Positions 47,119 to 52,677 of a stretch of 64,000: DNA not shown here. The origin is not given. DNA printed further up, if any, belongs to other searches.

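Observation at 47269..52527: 1752-aa helicase with internal and C-terminal Cys4 zinc-ribbon clusters (DrmA-DrmB fusion-like)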

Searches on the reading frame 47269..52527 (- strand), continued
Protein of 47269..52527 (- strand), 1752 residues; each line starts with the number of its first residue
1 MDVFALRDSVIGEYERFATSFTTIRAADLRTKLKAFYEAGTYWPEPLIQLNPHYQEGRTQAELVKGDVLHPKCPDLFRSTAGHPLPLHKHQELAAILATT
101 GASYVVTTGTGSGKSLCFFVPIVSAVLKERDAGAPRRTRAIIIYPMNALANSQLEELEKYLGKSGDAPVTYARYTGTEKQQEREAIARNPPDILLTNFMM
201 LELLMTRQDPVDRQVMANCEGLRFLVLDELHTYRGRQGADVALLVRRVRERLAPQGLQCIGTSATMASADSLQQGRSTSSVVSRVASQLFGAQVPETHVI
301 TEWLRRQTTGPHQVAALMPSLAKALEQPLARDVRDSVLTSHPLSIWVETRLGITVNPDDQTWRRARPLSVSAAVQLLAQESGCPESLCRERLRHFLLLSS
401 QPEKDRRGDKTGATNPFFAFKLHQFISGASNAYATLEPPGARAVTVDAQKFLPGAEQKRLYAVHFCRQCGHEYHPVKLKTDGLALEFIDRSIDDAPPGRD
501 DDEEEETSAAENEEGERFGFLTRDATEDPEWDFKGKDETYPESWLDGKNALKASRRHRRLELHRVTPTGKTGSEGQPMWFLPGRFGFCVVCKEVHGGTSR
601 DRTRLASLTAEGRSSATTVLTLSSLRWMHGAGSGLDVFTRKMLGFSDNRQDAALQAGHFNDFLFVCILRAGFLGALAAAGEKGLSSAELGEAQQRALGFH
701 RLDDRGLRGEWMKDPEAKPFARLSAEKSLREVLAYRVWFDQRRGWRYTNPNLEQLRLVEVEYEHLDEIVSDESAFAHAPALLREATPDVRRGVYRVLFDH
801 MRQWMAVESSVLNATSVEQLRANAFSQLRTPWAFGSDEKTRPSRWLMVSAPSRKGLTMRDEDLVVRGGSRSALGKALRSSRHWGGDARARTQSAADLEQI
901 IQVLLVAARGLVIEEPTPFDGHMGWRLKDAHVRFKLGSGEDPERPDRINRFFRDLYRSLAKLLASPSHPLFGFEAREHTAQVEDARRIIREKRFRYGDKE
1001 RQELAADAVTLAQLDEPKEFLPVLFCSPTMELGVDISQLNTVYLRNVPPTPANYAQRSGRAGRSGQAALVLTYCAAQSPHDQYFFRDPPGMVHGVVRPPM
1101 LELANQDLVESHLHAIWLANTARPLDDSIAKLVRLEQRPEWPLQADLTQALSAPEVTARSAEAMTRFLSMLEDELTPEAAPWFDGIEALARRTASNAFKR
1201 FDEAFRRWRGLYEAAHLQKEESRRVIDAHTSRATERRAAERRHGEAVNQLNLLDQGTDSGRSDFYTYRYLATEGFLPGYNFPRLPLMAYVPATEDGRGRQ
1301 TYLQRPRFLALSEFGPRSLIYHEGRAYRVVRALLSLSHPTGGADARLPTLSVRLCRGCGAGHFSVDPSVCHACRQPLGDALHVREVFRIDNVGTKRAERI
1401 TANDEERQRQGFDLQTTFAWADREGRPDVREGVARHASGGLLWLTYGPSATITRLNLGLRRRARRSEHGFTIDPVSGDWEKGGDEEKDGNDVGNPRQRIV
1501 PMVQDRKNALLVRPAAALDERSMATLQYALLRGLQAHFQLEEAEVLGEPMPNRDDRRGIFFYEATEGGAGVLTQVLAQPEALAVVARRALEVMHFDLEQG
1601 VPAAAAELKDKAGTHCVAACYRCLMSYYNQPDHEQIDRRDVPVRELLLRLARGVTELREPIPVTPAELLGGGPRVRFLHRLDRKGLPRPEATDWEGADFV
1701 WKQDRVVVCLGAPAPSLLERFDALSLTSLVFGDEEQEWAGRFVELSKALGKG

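Call 20: find_homologous_proteins(query=window:47272-52527:-, max_evalue=1e-10)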
Query window:47272-52527:- (1752 aa): 8000 proteins with E <= 1e-10 among 8000 candidates; the best 120 are listed.
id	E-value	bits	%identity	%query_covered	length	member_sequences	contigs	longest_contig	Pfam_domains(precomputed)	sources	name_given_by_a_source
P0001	0.0e+0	4025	100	100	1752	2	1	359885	PF00270.36,PF09369.16,PF00271.38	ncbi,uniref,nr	ncbi:DEAD/DEAH box helicase [Corallococcus sp. AS-1-6]|uniref:DEAD/DEAH box helicase n=1 Tax=Corallo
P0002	0.0e+0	3322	82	100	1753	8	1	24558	PF00270.36,PF09369.16,PF00271.38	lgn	-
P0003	0.0e+0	2238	59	100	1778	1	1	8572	PF00270.36,PF09369.16,PF00271.38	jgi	jgi:superfamily II DNA/RNA helicase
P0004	0.0e+0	2218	58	100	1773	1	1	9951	PF00270.36,PF09369.16,PF00271.38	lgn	-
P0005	0.0e+0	2218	59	100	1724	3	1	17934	PF00270.36,PF09369.16,PF00271.38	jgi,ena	-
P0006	0.0e+0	2214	59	100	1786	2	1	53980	PF00270.36,PF09369.16,PF00271.38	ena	-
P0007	0.0e+0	2214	58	100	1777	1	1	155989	PF00270.36,PF09369.16,PF00271.38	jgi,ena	-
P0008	0.0e+0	2211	58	100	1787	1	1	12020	PF00270.36,PF09369.16,PF00271.38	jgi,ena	-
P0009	0.0e+0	2208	58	100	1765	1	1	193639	PF00270.36,PF09369.16,PF00271.38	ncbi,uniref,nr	ncbi:DEAD/DEAH box helicase [Polyangium jinanense]|uniref:DEAD/DEAH box helicase n=1 Tax=Polyangium 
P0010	0.0e+0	2206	58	100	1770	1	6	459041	PF00270.36,PF09369.16,PF00271.38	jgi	jgi:Lhr-like helicase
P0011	0.0e+0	2204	59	100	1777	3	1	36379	PF00270.36,PF09369.16,PF00271.38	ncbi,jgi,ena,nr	ncbi:MAG TPA: DEAD/DEAH box helicase [Gemmatimonadaceae bacterium]|nr:DEAD/DEAH box helicase [Gemmat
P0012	0.0e+0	2204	58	100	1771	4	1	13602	PF00270.36,PF09369.16,PF00271.38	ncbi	-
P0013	0.0e+0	2202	59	100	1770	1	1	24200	PF00270.36,PF09369.16,PF00271.38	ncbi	-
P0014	0.0e+0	2201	58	100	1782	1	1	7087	PF00270.36,PF09369.16,PF00271.38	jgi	jgi:superfamily II DNA/RNA helicase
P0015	0.0e+0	2201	58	100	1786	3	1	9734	PF00270.36,PF09369.16,PF00271.38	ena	-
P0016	0.0e+0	2201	58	100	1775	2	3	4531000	PF00270.36,PF09369.16,PF00271.38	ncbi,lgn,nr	ncbi:Helicase/Type III restriction enzyme [Paraburkholderia caffeinilytica]|nr:DEAD/DEAH box helicas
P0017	0.0e+0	2200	58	100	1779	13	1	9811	PF00270.36,PF09369.16,PF00271.38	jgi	jgi:RAD3-like DEAD/DEAH box helicase/uncharacterized protein DUF1998/helicase-like protein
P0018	0.0e+0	2200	58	100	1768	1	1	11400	PF00270.36,PF09369.16,PF00271.38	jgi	jgi:ATP-dependent helicase YprA (DUF1998 family)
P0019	0.0e+0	2200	58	100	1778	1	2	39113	PF00270.36,PF09369.16,PF00271.38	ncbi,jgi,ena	-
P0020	0.0e+0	2199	59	100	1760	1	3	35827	PF00270.36,PF09369.16,PF00271.38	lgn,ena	-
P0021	0.0e+0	2199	59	100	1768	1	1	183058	PF00270.36,PF09369.16,PF00271.38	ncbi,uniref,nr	ncbi:DEAD/DEAH box helicase [Anaeromyxobacter sp. SG66]|uniref:DEAD/DEAH box helicase n=1 Tax=Anaero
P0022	0.0e+0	2199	58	100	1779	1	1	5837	PF00270.36,PF09369.16,PF00271.38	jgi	jgi:superfamily II DNA/RNA helicase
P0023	0.0e+0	2197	58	100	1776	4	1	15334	PF00270.36,PF09369.16,PF00271.38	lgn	-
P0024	0.0e+0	2196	58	100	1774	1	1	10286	PF00270.36,PF09369.16,PF00271.38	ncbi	-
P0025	0.0e+0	2196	58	100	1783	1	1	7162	PF00270.36,PF09369.16,PF00271.38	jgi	jgi:superfamily II DNA/RNA helicase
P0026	0.0e+0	2195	57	100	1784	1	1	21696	PF00270.36,PF09369.16,PF00271.38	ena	-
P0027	0.0e+0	2194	58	100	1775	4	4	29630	PF00270.36,PF09369.16,PF00271.38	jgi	jgi:hypothetical protein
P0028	0.0e+0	2194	58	100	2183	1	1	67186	PF00270.36,PF09369.16,PF00271.38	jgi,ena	-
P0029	0.0e+0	2194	59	100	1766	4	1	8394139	PF00270.36,PF09369.16,PF00271.38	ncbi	ncbi:DEAD/DEAH box helicase [Myxococcaceae bacterium GXIMD 01537]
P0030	0.0e+0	2193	58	100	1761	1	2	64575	PF00270.36,PF09369.16,PF00271.38,PF27116.1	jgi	jgi:Lhr-like helicase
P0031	0.0e+0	2193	59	100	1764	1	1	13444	PF00270.36,PF09369.16,PF00271.38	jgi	jgi:superfamily II DNA/RNA helicase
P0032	0.0e+0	2193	58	100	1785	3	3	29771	PF00270.36,PF09369.16,PF00271.38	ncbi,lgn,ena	-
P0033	0.0e+0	2192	59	100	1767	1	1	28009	PF00270.36,PF09369.16,PF00271.38,PF04851.22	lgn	-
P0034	0.0e+0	2192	58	100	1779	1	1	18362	PF00270.36,PF09369.16,PF00271.38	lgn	-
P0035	0.0e+0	2192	58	100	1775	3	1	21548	PF00270.36,PF09369.16,PF00271.38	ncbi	-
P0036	0.0e+0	2192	58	100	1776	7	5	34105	PF00270.36,PF09369.16,PF00271.38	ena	-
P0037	0.0e+0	2192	58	100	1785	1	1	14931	PF00270.36,PF09369.16,PF00271.38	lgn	-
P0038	0.0e+0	2192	59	100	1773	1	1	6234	PF00270.36,PF09369.16,PF00271.38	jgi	jgi:Lhr-like helicase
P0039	0.0e+0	2191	58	100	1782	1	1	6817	PF00270.36,PF09369.16,PF00271.38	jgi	jgi:superfamily II DNA/RNA helicase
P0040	0.0e+0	2190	58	100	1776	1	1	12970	PF00270.36,PF09369.16,PF00271.38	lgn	-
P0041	0.0e+0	2189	59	100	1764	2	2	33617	PF00270.36,PF09369.16,PF00271.38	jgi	jgi:superfamily II DNA/RNA helicase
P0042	0.0e+0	2189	57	100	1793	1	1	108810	PF00270.36,PF09369.16,PF00271.38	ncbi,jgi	jgi:hypothetical protein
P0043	0.0e+0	2189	58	100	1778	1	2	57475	PF00270.36,PF09369.16,PF00271.38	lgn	-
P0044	0.0e+0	2188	58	100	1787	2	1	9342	PF00270.36,PF09369.16,PF00271.38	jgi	jgi:hypothetical protein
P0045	0.0e+0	2188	58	100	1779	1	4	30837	PF00270.36,PF09369.16,PF00271.38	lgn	-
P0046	0.0e+0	2188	58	100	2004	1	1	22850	PF00270.36,PF09369.16,PF00271.38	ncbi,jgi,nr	ncbi:MAG TPA: DEAD/DEAH box helicase [Kofleriaceae bacterium]|nr:DEAD/DEAH box helicase [Kofleriacea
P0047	0.0e+0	2187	58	100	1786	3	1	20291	PF00270.36,PF09369.16,PF00271.38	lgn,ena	-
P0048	0.0e+0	2187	58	100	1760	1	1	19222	PF00270.36,PF09369.16,PF00271.38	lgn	-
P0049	0.0e+0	2186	58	100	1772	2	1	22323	PF00270.36,PF09369.16,PF00271.38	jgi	jgi:RAD3-like DEAD/DEAH box helicase/uncharacterized protein DUF1998/helicase-like protein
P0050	0.0e+0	2186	58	100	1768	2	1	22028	PF00270.36,PF09369.16,PF00271.38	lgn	-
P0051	0.0e+0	2186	58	100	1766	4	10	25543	PF00270.36,PF09369.16,PF00271.38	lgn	-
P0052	0.0e+0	2186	58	100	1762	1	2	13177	PF00270.36,PF09369.16,PF00271.38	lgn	-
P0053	0.0e+0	2185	59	100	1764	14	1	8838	PF00270.36,PF09369.16,PF00271.38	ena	-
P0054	0.0e+0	2184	59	100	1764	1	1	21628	PF00270.36,PF09369.16,PF00271.38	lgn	-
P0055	0.0e+0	2183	58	100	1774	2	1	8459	PF00270.36,PF09369.16,PF00271.38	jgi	jgi:superfamily II DNA/RNA helicase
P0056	0.0e+0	2183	57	100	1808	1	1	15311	PF00270.36,PF09369.16,PF00271.38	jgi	jgi:ATP-dependent helicase YprA (DUF1998 family)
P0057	0.0e+0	2183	58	100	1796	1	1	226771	PF00270.36,PF09369.16,PF00271.38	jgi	jgi:hypothetical protein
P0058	0.0e+0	2183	58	100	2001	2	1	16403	PF00270.36,PF09369.16,PF00271.38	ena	-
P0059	0.0e+0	2183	58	100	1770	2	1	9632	PF00270.36,PF09369.16,PF00271.38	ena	-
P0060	0.0e+0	2182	57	100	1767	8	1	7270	PF00270.36,PF09369.16,PF00271.38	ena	-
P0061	0.0e+0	2182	58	100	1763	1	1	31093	PF00270.36,PF09369.16,PF00271.38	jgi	jgi:superfamily II DNA/RNA helicase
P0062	0.0e+0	2182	57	100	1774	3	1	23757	PF00270.36,PF09369.16,PF00271.38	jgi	jgi:hypothetical protein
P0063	0.0e+0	2181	58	100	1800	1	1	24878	PF00270.36,PF09369.16,PF00271.38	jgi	jgi:hypothetical protein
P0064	0.0e+0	2181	58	100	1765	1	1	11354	PF00270.36,PF09369.16,PF00271.38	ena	-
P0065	0.0e+0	2181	58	100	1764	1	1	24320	PF00270.36,PF09369.16,PF00271.38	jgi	jgi:superfamily II DNA/RNA helicase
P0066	0.0e+0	2181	58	100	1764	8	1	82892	PF00270.36,PF09369.16,PF00271.38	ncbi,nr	ncbi:MAG: DEAD/DEAH box helicase [Polyangiaceae bacterium]|nr:DEAD/DEAH box helicase [Polyangiaceae 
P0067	0.0e+0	2180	58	100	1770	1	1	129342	PF00270.36,PF09369.16,PF00271.38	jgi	jgi:superfamily II DNA/RNA helicase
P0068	0.0e+0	2180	57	100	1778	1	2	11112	PF00270.36,PF09369.16,PF00271.38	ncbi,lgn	-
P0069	0.0e+0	2180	58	100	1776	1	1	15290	PF00270.36,PF09369.16,PF00271.38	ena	-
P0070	0.0e+0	2180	58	100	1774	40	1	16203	PF00270.36,PF09369.16,PF00271.38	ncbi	ncbi:MAG: DEAD/DEAH box helicase [Polyangia bacterium]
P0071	0.0e+0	2180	58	100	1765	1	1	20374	PF00270.36,PF09369.16,PF00271.38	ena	-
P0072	0.0e+0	2180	58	100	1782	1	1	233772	PF00270.36,PF09369.16,PF00271.38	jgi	jgi:Lhr-like helicase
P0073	0.0e+0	2179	57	100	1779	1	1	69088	PF00270.36,PF09369.16,PF00271.38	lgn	-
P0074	0.0e+0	2178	57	100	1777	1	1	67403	PF00270.36,PF09369.16,PF00271.38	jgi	jgi:superfamily II DNA/RNA helicase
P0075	0.0e+0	2178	58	100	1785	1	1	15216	PF00270.36,PF09369.16,PF00271.38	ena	-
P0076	0.0e+0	2178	57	100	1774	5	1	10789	PF00270.36,PF09369.16,PF00271.38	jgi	-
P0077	0.0e+0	2178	57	100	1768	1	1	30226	PF00270.36,PF09369.16,PF00271.38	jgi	jgi:superfamily II DNA/RNA helicase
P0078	0.0e+0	2178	58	100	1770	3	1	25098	PF00270.36,PF09369.16,PF00271.38,PF04851.22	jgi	jgi:superfamily II DNA/RNA helicase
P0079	0.0e+0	2177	57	100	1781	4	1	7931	PF00270.36,PF09369.16,PF00271.38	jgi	jgi:hypothetical protein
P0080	0.0e+0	2177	58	100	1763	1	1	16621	PF00270.36,PF09369.16,PF00271.38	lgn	-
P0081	0.0e+0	2177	57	99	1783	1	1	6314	PF00270.36,PF09369.16,PF00271.38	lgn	-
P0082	0.0e+0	2177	58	100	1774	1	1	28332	PF00270.36,PF09369.16,PF00271.38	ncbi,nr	ncbi:MAG: DEAD/DEAH box helicase [Deltaproteobacteria bacterium]|nr:DEAD/DEAH box helicase [Deltapro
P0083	0.0e+0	2177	58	100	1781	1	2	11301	PF00270.36,PF09369.16,PF00271.38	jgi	jgi:superfamily II DNA/RNA helicase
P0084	0.0e+0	2176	58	100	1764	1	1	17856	PF00270.36,PF09369.16,PF00271.38,PF04851.22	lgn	-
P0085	0.0e+0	2175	57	100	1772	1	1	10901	PF00270.36,PF09369.16,PF00271.38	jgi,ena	-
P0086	0.0e+0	2175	58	100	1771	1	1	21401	PF00270.36,PF09369.16,PF00271.38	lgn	-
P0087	0.0e+0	2175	58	100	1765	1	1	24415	PF00270.36,PF09369.16,PF00271.38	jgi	jgi:superfamily II DNA/RNA helicase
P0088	0.0e+0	2175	58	100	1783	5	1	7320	PF00270.36,PF09369.16,PF00271.38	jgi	-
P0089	0.0e+0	2175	58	100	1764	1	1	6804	PF00270.36,PF09369.16,PF00271.38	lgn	-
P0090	0.0e+0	2174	58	100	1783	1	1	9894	PF00270.36,PF09369.16,PF00271.38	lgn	-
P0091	0.0e+0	2173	58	100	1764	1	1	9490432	PF00270.36,PF09369.16,PF00271.38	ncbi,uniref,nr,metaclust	ncbi:Helicase, C-terminal:Type III restriction enzyme [Myxococcus hansupus]|uniref:Helicase, C-termi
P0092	0.0e+0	2173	57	100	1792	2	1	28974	PF00270.36,PF09369.16,PF00271.38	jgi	jgi:superfamily II DNA/RNA helicase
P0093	0.0e+0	2172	58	100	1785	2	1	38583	PF00270.36,PF09369.16,PF00271.38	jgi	jgi:superfamily II DNA/RNA helicase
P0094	0.0e+0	2172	57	100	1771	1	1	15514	PF00270.36,PF09369.16,PF00271.38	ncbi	-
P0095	0.0e+0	2170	58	100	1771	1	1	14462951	PF00270.36,PF09369.16,PF00271.38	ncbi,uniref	ncbi:DEAD/DEAH box helicase [Sorangium sp. So ce1182]|uniref:DEAD/DEAH box helicase n=1 Tax=Sorangiu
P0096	0.0e+0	2170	57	100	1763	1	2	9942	PF00270.36,PF09369.16,PF00271.38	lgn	-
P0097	0.0e+0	2170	58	100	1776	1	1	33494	PF00270.36,PF09369.16,PF00271.38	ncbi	-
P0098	0.0e+0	2170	57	100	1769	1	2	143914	PF00270.36,PF09369.16,PF00271.38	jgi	jgi:superfamily II DNA/RNA helicase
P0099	0.0e+0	2170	57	100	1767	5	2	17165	PF00270.36,PF09369.16,PF00271.38,PF27116.1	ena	-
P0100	0.0e+0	2170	58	100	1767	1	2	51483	PF00270.36,PF09369.16,PF00271.38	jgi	jgi:superfamily II DNA/RNA helicase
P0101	0.0e+0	2169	57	100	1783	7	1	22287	PF00270.36,PF09369.16,PF00271.38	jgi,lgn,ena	-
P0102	0.0e+0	2169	58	100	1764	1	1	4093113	PF00270.36,PF09369.16,PF00271.38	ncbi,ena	-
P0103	0.0e+0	2168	57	100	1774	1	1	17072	PF00270.36,PF09369.16,PF00271.38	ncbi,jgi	jgi:superfamily II DNA/RNA helicase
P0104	0.0e+0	2168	58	100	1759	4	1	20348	PF00270.36,PF09369.16,PF00271.38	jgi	jgi:hypothetical protein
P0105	0.0e+0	2168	58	100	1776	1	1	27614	PF00270.36,PF09369.16,PF00271.38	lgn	-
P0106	0.0e+0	2168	57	100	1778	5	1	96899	PF00270.36,PF09369.16,PF00271.38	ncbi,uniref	ncbi:DEAD/DEAH box helicase [Corallococcus sp. RDP092CA]|uniref:DEAD/DEAH box helicase n=1 Tax=Coral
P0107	0.0e+0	2168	58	100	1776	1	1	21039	PF00270.36,PF09369.16,PF00271.38,PF04851.22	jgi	jgi:Lhr-like helicase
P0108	0.0e+0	2168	58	100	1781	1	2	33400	PF00270.36,PF09369.16,PF00271.38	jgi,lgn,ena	-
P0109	0.0e+0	2167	58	100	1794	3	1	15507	PF00270.36,PF09369.16,PF00271.38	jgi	jgi:hypothetical protein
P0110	0.0e+0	2166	57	100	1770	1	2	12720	PF00270.36,PF09369.16,PF00271.38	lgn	-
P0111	0.0e+0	2166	58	100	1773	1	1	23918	PF00270.36,PF09369.16,PF00271.38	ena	-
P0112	0.0e+0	2166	57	100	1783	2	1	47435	PF00270.36,PF09369.16,PF00271.38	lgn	-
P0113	0.0e+0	2166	58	100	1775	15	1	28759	PF00270.36,PF09369.16,PF00271.38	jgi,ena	-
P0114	0.0e+0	2166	57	100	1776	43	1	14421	PF00270.36,PF09369.16,PF00271.38,PF27116.1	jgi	jgi:Lhr-like helicase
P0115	0.0e+0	2165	57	100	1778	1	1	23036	PF00270.36,PF09369.16,PF00271.38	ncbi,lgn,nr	ncbi:MAG: DEAD/DEAH box helicase [Deltaproteobacteria bacterium]|nr:DEAD/DEAH box helicase [Deltapro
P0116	0.0e+0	2165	58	100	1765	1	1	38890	PF00270.36,PF09369.16,PF00271.38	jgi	jgi:superfamily II DNA/RNA helicase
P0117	0.0e+0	2165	57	100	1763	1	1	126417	PF00270.36,PF09369.16,PF00271.38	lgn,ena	-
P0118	0.0e+0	2164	58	100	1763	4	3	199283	PF00270.36,PF09369.16,PF00271.38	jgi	jgi:superfamily II DNA/RNA helicase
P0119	0.0e+0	2163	57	100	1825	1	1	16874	PF00270.36,PF09369.16,PF00271.38,PF27116.1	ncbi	-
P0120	0.0e+0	2163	57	100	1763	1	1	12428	PF00270.36,PF09369.16,PF00271.38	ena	-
